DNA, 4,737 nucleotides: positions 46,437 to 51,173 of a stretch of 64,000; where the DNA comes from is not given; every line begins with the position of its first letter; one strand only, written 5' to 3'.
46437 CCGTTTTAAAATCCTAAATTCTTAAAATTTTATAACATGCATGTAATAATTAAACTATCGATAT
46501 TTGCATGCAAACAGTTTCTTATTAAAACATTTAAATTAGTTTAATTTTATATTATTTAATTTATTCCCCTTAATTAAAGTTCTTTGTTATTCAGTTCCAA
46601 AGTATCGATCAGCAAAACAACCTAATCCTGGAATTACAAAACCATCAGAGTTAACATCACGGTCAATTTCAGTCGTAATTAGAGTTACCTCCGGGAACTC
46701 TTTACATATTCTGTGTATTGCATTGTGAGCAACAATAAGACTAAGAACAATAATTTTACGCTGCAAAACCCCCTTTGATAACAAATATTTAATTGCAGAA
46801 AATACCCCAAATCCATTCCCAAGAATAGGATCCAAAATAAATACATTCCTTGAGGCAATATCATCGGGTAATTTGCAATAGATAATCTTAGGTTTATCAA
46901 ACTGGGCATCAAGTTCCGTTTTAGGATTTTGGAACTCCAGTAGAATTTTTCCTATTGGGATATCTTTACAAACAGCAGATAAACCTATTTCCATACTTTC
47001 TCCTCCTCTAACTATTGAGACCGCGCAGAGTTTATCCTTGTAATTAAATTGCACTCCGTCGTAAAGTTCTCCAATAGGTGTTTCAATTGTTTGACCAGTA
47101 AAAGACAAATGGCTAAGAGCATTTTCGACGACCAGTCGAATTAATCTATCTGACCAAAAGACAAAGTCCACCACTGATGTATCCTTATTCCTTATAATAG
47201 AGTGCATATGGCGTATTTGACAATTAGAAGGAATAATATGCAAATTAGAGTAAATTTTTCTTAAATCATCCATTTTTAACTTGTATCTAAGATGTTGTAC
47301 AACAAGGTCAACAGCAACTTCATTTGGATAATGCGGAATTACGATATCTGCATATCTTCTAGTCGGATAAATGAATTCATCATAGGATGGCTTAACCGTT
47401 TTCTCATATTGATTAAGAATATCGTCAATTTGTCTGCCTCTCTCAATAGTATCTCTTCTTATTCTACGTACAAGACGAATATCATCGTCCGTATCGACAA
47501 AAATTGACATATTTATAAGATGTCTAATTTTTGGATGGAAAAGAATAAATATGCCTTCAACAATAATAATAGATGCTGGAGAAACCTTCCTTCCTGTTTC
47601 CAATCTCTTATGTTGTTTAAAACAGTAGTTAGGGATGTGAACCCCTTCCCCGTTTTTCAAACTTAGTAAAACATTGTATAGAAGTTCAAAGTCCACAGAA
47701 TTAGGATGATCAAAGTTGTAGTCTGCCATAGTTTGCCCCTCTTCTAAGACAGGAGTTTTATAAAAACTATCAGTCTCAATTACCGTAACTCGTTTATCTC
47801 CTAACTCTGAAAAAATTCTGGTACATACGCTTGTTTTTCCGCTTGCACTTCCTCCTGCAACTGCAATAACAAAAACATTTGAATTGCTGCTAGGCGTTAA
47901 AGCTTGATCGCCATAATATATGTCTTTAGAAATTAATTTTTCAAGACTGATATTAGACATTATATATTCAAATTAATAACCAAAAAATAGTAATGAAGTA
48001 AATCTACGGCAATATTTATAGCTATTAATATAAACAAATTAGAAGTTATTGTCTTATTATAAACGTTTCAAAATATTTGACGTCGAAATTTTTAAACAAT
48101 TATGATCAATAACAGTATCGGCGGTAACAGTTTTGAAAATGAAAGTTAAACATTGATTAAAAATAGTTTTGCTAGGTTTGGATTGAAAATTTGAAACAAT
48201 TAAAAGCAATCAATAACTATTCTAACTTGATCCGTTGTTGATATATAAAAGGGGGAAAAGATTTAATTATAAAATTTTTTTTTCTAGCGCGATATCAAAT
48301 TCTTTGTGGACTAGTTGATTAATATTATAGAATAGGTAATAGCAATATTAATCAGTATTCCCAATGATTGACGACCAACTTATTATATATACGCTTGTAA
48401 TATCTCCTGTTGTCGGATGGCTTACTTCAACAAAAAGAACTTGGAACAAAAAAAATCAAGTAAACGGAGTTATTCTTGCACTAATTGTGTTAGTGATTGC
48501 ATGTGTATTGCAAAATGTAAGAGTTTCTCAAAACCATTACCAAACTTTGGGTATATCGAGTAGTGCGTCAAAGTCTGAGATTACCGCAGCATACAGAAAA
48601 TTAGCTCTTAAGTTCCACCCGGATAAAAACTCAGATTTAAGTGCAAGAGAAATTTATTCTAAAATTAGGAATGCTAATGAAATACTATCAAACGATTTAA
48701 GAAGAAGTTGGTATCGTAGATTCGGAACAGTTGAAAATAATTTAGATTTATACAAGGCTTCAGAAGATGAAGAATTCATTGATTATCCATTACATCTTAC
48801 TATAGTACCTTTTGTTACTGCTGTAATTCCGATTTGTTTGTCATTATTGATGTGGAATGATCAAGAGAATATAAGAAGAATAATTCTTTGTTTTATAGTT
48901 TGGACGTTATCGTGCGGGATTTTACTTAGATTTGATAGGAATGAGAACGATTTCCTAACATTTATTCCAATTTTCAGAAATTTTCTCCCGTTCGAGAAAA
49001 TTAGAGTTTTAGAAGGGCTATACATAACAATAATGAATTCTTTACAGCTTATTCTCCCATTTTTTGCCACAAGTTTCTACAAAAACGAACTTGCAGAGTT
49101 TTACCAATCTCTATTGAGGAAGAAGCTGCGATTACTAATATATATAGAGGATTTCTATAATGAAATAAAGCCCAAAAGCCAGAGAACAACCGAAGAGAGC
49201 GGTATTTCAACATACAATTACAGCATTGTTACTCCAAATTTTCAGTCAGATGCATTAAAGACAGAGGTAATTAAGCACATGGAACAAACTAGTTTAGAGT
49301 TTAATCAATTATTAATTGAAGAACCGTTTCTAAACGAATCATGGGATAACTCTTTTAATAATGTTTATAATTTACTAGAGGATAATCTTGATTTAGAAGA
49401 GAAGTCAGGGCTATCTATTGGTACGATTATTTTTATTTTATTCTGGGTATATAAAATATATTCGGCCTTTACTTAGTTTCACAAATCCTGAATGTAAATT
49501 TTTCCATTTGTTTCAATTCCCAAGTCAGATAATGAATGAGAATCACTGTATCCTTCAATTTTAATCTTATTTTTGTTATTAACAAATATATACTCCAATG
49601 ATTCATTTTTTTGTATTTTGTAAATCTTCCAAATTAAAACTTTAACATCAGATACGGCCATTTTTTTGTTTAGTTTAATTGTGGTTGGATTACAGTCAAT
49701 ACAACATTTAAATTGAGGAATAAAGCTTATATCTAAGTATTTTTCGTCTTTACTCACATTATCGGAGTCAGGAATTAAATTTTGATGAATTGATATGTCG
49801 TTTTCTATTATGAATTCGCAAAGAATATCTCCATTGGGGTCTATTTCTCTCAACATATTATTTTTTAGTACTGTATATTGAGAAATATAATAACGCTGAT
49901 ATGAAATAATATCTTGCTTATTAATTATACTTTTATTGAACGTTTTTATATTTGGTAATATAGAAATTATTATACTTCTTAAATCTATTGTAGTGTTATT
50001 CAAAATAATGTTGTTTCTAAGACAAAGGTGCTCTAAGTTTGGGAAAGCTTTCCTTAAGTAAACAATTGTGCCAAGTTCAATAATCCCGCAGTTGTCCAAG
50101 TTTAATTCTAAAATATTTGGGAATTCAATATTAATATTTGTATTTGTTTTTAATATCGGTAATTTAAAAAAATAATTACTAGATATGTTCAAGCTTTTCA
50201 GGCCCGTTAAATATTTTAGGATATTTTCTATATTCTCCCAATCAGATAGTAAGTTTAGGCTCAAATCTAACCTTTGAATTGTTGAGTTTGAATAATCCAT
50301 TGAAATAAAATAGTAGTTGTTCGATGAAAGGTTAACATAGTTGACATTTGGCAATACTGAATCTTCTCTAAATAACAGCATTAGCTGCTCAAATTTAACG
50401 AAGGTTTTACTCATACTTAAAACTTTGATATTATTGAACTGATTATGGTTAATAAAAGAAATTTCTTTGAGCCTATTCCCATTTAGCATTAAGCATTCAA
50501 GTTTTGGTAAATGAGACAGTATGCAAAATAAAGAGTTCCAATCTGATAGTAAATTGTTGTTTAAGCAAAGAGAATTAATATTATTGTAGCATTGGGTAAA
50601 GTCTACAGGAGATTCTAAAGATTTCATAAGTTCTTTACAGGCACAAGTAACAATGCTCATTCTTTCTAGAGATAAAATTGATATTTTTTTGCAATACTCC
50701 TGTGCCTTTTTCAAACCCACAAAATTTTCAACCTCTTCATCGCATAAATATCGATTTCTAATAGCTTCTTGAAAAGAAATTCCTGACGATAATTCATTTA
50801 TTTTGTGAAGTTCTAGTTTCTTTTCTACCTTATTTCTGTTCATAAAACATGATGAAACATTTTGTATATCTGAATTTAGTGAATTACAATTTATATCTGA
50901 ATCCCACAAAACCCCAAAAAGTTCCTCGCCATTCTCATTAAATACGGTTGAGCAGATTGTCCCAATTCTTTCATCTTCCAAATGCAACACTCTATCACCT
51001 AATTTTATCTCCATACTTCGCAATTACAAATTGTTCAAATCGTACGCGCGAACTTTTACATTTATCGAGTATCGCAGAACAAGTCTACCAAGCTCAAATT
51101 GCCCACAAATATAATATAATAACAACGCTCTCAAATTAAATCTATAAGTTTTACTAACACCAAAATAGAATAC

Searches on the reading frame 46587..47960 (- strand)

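Call 84: search_protein_families(library=pfam, max_evalue=0.00001, proteins=[window:46587-47960:-])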
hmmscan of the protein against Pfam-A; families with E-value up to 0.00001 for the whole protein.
window:46587-47960:- (457 aa): 2 families
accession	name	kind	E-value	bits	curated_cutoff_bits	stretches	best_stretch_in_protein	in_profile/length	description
PF14681.12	UPRTase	-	3.2e-62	210.1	27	1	244-456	2-206/206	Uracil phosphoribosyltransferase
PF00485.24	PRK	-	6.4e-49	166.9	22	1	31-213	1-192/196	Phosphoribulokinase / Uridine kinase family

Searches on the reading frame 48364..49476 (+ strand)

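Call 84: search_protein_families(library=pfam, max_evalue=0.00001, proteins=[window:48364-49476:+])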
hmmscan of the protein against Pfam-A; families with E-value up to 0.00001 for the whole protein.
window:48364-49476:+ (370 aa): 1 family
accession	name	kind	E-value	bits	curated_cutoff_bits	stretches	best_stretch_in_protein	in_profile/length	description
PF00226.36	DnaJ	-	4e-19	68.9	27.8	1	57-117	1-62/63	DnaJ domain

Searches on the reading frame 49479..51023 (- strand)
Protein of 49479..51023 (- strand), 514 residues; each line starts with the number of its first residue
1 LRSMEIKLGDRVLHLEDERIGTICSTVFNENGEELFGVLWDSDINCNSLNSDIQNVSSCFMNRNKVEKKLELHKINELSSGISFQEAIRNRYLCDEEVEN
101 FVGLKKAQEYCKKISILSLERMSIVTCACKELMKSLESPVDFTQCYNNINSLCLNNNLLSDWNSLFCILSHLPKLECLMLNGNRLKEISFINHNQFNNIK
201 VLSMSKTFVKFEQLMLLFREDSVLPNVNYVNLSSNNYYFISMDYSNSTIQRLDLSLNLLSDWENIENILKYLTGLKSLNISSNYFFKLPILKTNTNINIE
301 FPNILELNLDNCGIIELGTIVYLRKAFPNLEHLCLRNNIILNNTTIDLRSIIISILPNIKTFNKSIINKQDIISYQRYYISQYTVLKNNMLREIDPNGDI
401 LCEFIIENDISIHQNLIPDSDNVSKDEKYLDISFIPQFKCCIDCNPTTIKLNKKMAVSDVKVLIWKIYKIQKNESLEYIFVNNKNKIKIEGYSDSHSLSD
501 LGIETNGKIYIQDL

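Call 84: search_protein_families(library=pfam, max_evalue=0.00001, proteins=[window:49479-51023:-])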
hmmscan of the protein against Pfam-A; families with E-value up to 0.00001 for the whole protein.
window:49479-51023:- (514 aa): 1 family
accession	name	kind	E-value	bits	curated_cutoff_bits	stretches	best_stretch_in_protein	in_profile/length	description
PF12799.13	LRR_4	-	5.8e-06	26.8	27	0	148-192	2-43/44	Leucine Rich repeats (2 copies)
